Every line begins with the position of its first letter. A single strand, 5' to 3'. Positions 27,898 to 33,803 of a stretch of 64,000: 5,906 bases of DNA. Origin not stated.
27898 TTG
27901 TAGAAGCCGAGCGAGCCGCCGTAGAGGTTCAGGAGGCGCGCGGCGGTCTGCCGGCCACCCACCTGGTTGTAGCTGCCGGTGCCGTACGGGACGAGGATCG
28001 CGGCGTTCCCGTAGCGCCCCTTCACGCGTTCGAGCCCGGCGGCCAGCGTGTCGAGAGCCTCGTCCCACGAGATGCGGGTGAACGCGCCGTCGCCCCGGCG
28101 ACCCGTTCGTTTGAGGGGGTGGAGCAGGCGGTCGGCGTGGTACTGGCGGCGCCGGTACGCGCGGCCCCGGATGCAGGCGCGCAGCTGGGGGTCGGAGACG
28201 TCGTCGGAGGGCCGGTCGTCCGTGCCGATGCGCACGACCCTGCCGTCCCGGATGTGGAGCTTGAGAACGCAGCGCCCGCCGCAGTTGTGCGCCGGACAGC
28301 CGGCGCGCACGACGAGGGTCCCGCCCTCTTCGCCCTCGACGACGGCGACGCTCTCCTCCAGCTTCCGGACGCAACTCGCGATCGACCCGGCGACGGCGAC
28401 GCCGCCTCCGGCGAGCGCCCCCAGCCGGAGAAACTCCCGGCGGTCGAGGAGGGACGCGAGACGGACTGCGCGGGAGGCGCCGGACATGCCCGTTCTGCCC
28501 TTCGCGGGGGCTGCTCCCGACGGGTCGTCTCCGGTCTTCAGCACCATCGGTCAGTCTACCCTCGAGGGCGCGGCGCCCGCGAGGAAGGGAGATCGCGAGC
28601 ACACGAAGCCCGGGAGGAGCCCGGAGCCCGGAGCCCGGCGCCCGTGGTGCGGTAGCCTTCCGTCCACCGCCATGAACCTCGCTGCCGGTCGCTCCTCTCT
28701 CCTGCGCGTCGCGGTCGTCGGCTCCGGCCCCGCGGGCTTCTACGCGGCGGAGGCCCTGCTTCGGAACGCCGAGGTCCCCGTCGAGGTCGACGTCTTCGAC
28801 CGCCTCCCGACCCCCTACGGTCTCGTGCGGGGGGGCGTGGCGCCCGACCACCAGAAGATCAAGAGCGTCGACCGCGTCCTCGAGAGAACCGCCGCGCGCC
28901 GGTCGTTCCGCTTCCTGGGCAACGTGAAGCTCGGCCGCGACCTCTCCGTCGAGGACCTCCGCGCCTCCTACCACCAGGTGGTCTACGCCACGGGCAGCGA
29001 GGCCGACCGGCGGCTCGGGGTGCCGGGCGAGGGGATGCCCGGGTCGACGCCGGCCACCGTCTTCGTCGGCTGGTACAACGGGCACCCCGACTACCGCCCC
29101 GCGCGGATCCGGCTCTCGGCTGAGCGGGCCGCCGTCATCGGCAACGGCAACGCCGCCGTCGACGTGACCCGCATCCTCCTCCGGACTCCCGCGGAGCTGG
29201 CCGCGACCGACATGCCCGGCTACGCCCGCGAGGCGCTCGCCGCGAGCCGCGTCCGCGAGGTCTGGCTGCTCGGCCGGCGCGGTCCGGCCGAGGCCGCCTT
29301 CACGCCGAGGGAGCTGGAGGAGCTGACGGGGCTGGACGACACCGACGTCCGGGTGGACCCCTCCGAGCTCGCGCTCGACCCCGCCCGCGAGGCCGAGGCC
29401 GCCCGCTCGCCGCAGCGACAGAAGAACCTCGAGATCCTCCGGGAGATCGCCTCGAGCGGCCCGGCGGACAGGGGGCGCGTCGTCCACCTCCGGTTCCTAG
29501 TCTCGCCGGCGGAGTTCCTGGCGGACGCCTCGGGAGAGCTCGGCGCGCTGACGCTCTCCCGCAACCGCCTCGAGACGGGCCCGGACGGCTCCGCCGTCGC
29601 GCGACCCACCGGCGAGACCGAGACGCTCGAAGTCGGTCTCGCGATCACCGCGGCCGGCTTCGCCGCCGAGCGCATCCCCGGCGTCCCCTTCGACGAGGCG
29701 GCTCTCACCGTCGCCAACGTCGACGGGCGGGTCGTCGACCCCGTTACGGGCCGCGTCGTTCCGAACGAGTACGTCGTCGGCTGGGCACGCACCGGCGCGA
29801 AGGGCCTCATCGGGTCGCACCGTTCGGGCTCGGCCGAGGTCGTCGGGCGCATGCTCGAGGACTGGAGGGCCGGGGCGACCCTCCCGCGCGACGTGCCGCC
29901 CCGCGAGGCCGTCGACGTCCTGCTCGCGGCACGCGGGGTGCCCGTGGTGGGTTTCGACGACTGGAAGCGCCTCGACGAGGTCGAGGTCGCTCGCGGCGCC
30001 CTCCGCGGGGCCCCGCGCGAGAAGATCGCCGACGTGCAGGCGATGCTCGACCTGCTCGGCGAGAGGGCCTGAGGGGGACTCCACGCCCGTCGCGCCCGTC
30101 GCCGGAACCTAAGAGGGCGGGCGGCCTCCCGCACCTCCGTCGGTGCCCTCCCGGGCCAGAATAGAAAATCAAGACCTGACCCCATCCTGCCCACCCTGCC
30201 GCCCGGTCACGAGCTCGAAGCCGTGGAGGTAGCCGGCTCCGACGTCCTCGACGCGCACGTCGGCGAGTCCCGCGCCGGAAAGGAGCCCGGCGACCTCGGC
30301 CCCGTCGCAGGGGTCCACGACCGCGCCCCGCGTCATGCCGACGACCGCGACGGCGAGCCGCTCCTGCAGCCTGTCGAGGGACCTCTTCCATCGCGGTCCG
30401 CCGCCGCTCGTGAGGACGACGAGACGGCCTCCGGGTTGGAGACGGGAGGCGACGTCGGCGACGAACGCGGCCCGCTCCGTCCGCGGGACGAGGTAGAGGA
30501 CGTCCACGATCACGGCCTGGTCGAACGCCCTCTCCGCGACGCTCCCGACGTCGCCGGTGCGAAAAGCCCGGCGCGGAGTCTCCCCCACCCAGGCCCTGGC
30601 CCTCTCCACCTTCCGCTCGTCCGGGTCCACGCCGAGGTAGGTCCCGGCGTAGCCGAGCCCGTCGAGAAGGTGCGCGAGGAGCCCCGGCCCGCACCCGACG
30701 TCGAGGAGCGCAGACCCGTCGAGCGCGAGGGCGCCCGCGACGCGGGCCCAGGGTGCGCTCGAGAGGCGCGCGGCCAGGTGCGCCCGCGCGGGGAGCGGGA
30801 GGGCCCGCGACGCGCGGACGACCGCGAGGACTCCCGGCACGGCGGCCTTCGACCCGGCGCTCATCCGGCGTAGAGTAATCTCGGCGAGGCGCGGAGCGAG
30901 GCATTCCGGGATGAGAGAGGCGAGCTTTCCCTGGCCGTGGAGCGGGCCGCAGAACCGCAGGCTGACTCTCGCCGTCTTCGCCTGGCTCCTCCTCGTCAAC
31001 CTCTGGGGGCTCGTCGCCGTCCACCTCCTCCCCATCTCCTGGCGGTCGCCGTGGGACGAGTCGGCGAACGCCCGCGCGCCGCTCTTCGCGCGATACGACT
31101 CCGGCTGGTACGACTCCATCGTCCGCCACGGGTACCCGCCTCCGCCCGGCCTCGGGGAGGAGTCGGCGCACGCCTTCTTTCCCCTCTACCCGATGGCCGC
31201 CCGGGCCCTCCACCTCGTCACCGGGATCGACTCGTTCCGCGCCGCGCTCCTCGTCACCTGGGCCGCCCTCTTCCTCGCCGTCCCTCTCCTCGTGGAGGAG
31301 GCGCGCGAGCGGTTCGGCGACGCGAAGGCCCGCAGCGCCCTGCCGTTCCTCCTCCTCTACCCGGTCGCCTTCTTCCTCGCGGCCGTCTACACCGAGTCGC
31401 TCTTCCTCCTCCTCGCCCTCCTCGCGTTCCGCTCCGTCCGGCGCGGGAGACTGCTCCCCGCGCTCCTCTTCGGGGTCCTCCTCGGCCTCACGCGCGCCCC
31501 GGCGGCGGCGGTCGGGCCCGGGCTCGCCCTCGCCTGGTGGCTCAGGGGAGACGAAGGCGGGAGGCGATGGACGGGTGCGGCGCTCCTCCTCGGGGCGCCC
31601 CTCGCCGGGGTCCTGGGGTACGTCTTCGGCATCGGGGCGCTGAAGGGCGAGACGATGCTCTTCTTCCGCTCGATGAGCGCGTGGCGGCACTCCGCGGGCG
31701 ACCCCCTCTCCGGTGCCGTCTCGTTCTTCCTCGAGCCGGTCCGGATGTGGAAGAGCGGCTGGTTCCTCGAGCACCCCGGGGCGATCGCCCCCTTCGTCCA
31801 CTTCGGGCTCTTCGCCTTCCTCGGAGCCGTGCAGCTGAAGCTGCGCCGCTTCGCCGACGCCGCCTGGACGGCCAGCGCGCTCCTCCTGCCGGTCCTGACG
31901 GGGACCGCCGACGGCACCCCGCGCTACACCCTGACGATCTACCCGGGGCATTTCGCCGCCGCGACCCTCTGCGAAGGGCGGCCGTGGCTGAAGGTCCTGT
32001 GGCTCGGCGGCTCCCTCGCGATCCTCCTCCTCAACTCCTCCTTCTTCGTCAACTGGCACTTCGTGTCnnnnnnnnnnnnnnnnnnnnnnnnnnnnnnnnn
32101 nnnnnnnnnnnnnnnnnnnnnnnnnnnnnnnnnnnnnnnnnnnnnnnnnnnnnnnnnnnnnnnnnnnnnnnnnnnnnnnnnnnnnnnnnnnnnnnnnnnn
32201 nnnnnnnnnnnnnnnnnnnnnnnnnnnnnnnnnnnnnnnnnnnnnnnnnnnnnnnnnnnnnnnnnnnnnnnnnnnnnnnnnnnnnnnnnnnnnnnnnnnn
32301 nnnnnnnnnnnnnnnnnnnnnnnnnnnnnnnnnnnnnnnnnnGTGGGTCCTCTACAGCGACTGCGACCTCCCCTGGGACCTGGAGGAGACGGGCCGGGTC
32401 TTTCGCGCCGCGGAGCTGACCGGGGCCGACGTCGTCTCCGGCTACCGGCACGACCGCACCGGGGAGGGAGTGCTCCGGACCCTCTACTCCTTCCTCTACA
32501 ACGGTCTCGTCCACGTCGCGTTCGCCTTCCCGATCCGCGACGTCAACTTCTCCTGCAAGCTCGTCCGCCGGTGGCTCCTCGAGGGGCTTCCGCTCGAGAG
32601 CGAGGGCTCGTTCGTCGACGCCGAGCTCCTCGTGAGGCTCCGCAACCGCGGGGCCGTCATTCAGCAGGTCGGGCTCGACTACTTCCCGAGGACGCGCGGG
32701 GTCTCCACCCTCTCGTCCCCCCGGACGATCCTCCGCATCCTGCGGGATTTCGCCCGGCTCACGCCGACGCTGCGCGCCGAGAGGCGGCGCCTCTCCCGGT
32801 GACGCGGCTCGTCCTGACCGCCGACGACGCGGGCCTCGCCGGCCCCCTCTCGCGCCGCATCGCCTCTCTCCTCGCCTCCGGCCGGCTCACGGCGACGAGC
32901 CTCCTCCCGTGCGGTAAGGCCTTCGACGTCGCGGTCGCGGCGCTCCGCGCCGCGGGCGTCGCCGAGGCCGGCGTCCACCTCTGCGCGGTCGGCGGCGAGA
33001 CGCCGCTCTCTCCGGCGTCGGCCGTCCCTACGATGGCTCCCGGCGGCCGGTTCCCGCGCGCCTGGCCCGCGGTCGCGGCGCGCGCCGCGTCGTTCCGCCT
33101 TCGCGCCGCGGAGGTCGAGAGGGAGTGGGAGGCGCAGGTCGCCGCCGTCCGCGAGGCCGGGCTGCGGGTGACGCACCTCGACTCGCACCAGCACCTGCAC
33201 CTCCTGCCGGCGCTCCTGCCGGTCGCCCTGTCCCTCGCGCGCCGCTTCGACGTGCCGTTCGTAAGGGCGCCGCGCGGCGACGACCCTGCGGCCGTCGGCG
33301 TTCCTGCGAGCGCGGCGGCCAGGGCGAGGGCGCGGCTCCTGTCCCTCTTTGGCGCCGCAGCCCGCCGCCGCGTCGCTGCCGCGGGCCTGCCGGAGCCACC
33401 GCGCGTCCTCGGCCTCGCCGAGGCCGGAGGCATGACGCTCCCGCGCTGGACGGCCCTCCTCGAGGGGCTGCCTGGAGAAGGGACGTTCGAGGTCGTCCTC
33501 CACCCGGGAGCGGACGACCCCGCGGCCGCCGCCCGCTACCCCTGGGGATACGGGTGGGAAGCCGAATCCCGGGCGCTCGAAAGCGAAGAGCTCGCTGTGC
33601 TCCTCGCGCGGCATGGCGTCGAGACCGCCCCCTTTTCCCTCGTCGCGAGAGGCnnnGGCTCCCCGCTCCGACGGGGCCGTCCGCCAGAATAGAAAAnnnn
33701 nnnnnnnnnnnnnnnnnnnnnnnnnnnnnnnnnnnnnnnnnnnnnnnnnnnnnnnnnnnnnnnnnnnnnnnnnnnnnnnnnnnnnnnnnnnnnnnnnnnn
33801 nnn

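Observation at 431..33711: Family of AT-rich 28-32 bp repeats (core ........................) sitting just downstream of stop codons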

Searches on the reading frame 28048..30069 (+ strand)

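Call 46: search_protein_families(library=pfam, proteins=[window:28048-30069:+], max_evalue=0.001)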
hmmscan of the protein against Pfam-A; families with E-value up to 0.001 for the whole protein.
window:28048-30069:+ (674 aa): 3 families
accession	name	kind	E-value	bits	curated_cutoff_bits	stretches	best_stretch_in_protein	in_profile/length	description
PF07992.20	Pyr_redox_2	-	4.6e-09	36.6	26.1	1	220-378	2-162/291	Pyridine nucleotide-disulphide oxidoreductase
PF13454.12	NAD_binding_9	-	6e-05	23.5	21.8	1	222-256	1-34/155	FAD-NAD(P)-binding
PF13450.12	NAD_binding_8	-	0.00039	21.1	21.9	1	223-266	1-41/68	NAD(P)-binding Rossmann-like domain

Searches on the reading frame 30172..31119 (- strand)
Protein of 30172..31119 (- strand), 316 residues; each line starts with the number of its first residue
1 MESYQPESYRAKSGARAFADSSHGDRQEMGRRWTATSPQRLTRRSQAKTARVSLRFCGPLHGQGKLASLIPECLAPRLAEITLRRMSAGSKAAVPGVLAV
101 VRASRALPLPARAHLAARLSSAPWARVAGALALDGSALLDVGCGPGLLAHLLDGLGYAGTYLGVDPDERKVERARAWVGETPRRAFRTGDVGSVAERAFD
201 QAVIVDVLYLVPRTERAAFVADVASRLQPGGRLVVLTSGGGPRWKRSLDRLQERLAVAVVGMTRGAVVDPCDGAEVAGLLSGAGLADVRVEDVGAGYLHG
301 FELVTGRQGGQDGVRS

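Call 46: search_protein_families(library=pfam, proteins=[window:30172-31119:-], max_evalue=0.001)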
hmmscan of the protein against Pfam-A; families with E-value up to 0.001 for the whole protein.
window:30172-31119:- (316 aa): 5 families
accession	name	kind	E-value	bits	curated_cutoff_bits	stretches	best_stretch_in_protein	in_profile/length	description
PF13649.12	Methyltransf_25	-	1.1e-11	45.7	27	1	139-231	2-97/97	Methyltransferase domain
PF08241.18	Methyltransf_11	-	1.3e-10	42.2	21.2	1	139-235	1-95/95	Methyltransferase domain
PF13489.12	Methyltransf_23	-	2.3e-10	40.9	27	1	132-251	20-132/164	Methyltransferase domain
PF08242.18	Methyltransf_12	-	3.2e-09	37.9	30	1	139-233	1-98/98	Methyltransferase domain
PF13847.12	Methyltransf_31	-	4.9e-07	30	27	1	135-237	4-111/145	Methyltransferase domain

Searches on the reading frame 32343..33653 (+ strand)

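Call 46: search_protein_families(library=pfam, proteins=[window:32343-33653:+], max_evalue=0.001)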
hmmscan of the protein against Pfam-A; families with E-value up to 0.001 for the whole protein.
window:32343-33653:+ (437 aa): 1 family
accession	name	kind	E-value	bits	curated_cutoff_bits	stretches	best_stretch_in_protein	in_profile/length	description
PF04794.17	YdjC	-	1.2e-50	173.3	29.7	1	155-422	1-265/266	YdjC-like protein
